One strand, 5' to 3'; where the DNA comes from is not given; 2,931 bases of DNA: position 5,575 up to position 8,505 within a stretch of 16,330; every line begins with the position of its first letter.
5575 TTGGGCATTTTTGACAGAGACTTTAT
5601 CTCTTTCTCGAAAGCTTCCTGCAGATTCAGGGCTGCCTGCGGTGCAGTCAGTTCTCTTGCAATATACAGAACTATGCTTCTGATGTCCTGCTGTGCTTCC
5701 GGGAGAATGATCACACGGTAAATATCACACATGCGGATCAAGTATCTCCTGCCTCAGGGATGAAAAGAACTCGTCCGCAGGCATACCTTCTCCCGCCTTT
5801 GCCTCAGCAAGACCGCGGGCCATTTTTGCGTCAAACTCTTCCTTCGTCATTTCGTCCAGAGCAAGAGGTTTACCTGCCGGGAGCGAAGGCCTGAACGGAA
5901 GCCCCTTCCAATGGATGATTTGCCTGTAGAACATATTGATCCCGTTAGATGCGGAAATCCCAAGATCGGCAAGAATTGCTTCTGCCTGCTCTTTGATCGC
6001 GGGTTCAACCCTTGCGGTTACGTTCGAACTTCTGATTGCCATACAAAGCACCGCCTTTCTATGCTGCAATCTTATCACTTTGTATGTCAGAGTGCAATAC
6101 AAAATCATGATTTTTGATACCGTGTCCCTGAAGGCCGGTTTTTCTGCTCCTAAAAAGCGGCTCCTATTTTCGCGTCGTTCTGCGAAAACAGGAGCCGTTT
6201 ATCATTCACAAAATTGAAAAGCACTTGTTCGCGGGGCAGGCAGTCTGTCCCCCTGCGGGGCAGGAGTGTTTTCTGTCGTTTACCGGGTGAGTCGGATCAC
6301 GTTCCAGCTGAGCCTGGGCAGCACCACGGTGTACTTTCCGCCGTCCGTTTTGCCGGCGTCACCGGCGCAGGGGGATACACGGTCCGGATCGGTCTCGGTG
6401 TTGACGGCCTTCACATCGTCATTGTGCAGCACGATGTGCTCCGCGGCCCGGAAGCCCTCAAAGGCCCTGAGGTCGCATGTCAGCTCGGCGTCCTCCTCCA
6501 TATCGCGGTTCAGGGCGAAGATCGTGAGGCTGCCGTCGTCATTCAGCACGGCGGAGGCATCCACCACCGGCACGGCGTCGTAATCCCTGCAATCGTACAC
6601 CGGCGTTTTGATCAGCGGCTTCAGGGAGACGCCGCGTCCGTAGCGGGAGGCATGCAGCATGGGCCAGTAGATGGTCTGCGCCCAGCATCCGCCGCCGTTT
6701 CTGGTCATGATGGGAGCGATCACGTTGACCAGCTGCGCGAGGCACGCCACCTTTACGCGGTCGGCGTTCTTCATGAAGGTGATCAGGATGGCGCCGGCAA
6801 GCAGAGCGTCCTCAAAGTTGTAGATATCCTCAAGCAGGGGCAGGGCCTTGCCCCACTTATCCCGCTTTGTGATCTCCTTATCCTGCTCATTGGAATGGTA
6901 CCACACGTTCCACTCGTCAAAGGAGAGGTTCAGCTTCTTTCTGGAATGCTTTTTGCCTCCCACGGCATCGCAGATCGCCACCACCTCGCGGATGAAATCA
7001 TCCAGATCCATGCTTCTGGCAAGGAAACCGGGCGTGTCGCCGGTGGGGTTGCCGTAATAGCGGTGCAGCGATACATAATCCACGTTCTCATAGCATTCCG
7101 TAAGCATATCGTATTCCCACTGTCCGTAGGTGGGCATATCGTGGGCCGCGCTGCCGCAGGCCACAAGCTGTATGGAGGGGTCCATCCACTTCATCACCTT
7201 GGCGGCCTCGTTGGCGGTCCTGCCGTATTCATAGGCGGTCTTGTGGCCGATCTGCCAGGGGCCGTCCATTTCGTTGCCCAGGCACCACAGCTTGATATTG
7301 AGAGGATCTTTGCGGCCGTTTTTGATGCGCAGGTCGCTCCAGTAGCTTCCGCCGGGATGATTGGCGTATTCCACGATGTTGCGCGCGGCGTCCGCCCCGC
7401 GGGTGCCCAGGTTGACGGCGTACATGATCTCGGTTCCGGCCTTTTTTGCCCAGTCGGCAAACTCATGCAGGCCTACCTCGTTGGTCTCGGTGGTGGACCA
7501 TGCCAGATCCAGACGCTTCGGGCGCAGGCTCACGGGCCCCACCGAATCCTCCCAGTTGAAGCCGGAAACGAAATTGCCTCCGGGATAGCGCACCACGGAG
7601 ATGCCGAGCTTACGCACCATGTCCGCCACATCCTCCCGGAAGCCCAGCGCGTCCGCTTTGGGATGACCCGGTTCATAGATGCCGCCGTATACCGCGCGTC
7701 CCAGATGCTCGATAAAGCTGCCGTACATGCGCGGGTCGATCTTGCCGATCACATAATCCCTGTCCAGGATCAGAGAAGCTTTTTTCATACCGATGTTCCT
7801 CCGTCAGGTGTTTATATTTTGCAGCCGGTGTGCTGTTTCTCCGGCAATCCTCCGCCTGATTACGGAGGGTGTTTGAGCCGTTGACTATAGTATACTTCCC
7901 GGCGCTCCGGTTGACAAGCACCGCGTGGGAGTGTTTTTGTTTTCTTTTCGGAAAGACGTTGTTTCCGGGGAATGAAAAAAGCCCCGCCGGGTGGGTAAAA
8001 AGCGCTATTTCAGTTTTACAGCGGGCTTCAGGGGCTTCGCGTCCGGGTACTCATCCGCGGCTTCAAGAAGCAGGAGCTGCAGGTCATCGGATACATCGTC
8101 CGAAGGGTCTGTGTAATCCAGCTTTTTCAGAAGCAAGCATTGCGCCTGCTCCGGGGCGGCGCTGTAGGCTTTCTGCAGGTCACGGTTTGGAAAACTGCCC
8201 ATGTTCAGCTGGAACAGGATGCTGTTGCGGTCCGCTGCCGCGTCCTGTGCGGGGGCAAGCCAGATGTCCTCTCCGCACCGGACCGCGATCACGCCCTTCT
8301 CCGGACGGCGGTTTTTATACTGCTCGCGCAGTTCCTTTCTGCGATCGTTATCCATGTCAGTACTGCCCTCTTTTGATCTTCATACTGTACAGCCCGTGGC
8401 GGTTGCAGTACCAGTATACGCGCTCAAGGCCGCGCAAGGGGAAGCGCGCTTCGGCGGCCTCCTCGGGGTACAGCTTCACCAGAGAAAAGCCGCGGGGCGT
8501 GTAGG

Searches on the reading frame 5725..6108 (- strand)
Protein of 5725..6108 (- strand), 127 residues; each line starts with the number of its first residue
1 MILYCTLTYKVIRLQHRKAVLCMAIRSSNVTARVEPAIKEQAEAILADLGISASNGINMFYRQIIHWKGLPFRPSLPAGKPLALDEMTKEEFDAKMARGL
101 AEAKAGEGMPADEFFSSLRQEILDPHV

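Call 12: search_protein_families(library=pfam, proteins=[window:5725-6108:-], max_evalue=0.001)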
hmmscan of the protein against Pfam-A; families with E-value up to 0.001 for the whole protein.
window:5725-6108:- (127 aa): 1 family
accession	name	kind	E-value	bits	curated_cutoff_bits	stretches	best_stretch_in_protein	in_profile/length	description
PF04221.18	RelB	-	4.3e-08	33.4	22.4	1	29-93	3-67/82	RelB antitoxin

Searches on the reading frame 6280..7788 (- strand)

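Call 12: search_protein_families(library=pfam, proteins=[window:6280-7788:-], max_evalue=0.001)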
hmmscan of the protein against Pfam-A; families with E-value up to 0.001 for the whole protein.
window:6280-7788:- (502 aa): 1 family
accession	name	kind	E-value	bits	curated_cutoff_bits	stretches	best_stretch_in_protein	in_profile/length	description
PF06964.18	Alpha-L-AF_C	-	3.5e-50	170.9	27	1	291-494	1-165/165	Alpha-L-arabinofuranosidase C-terminal domain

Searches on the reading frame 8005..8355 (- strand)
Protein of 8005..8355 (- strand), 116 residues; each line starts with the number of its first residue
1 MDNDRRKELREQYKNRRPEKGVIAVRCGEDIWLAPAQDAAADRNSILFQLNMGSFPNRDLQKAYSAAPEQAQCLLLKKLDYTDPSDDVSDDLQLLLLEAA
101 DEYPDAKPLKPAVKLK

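Call 12: search_protein_families(library=pfam, proteins=[window:8005-8355:-], max_evalue=0.001)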
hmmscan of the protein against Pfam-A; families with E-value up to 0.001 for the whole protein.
window:8005-8355:- (116 aa): 0 families

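Call 47: search_protein_families(library=ncbifam, proteins=[window:8005-8355:-], max_evalue=1)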
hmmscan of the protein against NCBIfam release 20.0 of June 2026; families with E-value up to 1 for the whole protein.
window:8005-8355:- (116 aa): 0 families

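Call 48: search_solved_structures(query=window:8005-8355:-, max_evalue=10)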
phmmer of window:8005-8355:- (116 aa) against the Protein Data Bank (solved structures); distinct sequences matched with E-value up to 10: 0.
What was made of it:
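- Tried and rejected: Sequence searches gave nothing (calls 12, 47, 48).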

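Call 63: find_homologous_proteins(query=window:8005-8355:-, max_evalue=0.001)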
Query window:8005-8355:- (116 aa): 6 proteins with E <= 0.001 among 9 candidates.
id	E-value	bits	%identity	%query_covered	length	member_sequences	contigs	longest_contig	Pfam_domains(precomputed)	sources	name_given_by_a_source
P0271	1.9e-69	249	100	100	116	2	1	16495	-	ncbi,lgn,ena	-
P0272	1.6e-50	188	73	100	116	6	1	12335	-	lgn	-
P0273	7.2e-35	138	57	98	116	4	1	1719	-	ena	-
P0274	7.9e-32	128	54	97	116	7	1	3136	-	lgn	-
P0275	1.7e-31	127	54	99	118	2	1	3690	-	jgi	-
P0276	1.1e-30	124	54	93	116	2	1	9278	-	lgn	-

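Call 64: find_encoding_contigs(protein=P0272, flank=4000, max_places=2)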
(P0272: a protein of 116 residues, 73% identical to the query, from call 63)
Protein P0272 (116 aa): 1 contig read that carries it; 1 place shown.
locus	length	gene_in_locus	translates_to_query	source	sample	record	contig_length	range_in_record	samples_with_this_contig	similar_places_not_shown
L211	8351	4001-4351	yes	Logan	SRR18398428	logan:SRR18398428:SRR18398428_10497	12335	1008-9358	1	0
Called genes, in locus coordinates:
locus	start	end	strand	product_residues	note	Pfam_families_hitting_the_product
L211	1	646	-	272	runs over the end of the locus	PF08867:FRG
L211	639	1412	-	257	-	PF00440:TetR_N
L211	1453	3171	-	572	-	PF04294:VanW, PF07501:G5 (weak)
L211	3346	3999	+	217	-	PF01381:HTH_3, PF12844:HTH_19, PF13443:HTH_26 (weak), PF13560:HTH_31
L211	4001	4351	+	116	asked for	-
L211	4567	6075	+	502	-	PF22848:ASD1_dom, PF06964:Alpha-L-AF_C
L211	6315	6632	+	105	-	PF04221:RelB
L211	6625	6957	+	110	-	PF05016:ParE_toxin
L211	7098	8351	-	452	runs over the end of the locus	PF13173:AAA_14, PF13635:DUF4143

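Call 65: find_encoding_contigs(protein=P0276, flank=4000, max_places=2)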
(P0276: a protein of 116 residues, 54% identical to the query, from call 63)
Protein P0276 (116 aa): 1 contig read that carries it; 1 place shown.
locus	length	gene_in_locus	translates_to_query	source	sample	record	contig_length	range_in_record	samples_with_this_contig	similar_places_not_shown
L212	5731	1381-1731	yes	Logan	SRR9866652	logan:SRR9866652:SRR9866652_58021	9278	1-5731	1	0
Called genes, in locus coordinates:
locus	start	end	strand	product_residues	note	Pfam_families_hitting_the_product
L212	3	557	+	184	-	?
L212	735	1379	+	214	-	PF13560:HTH_31, PF01381:HTH_3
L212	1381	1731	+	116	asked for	-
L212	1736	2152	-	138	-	PF01243:PNPOx_N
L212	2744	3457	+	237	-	PF05698:Trigger_C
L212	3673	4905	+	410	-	PF07690:MFS_1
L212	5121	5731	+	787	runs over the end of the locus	PF04879:Molybdop_Fe4S4, PF00384:Molybdopterin, PF01568:Molydop_binding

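Call 66: find_encoding_contigs(protein=P0275, flank=4000, max_places=2)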
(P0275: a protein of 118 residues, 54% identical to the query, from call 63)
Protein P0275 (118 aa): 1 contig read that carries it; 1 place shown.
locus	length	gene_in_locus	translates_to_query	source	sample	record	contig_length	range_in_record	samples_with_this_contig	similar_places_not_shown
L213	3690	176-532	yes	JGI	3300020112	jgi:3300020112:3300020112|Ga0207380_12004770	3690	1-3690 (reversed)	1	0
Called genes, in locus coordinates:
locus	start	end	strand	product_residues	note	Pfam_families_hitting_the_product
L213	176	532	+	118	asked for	-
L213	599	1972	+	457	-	PF01554:MatE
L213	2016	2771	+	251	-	PF02578:Cu-oxidase_4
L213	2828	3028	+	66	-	PF04324:Fer2_BFD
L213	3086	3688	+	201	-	?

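Call 80: predict_structure(alignment_id=A4)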
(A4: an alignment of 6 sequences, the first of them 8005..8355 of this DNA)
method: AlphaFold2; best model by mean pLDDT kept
length: 116 residues; sequences in the alignment: 6
mean_pLDDT: 85.8   pTM: 0.74
mean pLDDT of the five models: 85.8, 83.8, 82.2, 81.9, 80.6
residues with pLDDT >= 90: 62; 70-90: 37; 50-70: 17; < 50: 0
segments of 3 or more residues with pLDDT < 50: none
pLDDT, mean of each block of 10 residues (from residue 1): 67 72 93 92 91 92 92 91 76 93 92 78
secondary structure, 60 per line:
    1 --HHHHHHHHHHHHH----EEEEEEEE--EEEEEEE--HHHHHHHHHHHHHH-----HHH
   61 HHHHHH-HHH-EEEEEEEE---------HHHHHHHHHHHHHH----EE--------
elements in order: H3-15 E20-27 E30-36 H39-52 H58-66 E72-79 H89-102

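Call 82: fold_search(model_id=the predicted structure, library=pdb)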
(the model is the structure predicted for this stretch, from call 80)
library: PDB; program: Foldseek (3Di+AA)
matches with E <= 10: 106; with E <= 0.001: 3
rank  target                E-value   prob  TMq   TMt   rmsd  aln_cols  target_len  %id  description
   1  1mk0                  2.1e-04  1.00  0.64  0.75   2.8       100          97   13  catalytic domain of intron endonuclease I-TevI, E75A mutant (released 2002-10-30)
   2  1ln0_B                3.5e-04  1.00  0.60  0.72   3.3        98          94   12  Structure of the Catalytic Domain of Homing Endonuclease I-TevI (released 2002-10-30)
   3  1ln0_A                8.4e-04  1.00  0.58  0.71   3.4        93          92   12  Structure of the Catalytic Domain of Homing Endonuclease I-TevI (released 2002-10-30)
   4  3oqg_B                1.8e+00  0.08  0.31  0.23  13.3       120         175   10  Restriction endonuclease HPY188I in complex with substrate DNA (released 2010-10-20)
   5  6ehr_D                2.2e+00  0.04  0.15  0.17  10.8        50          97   12  The crystal structure of the human LAMTOR-RagA CTD-RagC CTD complex (released 2017-10-04)
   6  6v67_B                2.7e+00  0.12  0.23  0.50   5.1        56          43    7  Apo Structure of the De Novo PD-1 Binding Miniprotein GR918.2 (released 2020-12-09)
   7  9do4                  2.9e+00  0.01  0.16  0.07  12.5       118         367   16  Structure of T4 RNA Ligase 1 bound to ATP and Mg (released 2024-10-02)
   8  6k9t                  3.5e+00  0.08  0.14  0.05   9.7        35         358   11  Crystal structure of a class C beta-lactamase in complex with cefotaxime (released 2019-10-16)
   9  6n6y                  3.7e+00  0.05  0.14  0.08   5.0        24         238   25  OXA-23 mutant F110A/M221A neutral pH form meropenem complex (released 2018-12-19)
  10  3k9f_C                3.7e+00  0.02  0.17  0.10   8.1        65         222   11  Detailed structural insight into the quinolone-DNA cleavage complex of type IIA topoisomerases (released 2009-10-27)
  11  5c5k_D                4.0e+00  0.02  0.19  0.07  12.9       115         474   12  Structure of the Pfr form of a canonical phytochrome (released 2016-02-17)
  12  6k8x                  4.2e+00  0.05  0.16  0.06  13.5        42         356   17  Crystal structure of a class C beta lactamase (released 2019-10-16)
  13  6ehp_D                4.2e+00  0.02  0.12  0.13  10.0        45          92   18  The crystal structure of the human LAMTOR complex (released 2017-10-04)
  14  6kby                  4.5e+00  0.06  0.14  0.05   9.7        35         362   11  Crystal structure of a class C beta lactamase in complex with AMP (released 2019-10-16)
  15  3uws_C                4.5e+00  0.04  0.22  0.22   7.1        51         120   14  Crystal structure of a clostripain (PARMER_00083) from Parabacteroides merdae ATCC 43184 at 1.70 A resolution (released 2012-06-13)
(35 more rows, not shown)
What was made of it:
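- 8005..8355 (-): 116-aa GIY-YIG-fold orphan protein, translationally coupled (1-nt gap) downstream of the regulator. The AlphaFold model (pLDDT 86) matches the I-TevI catalytic domain at TM 0.75, E=2e-4 (calls 80, 82).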
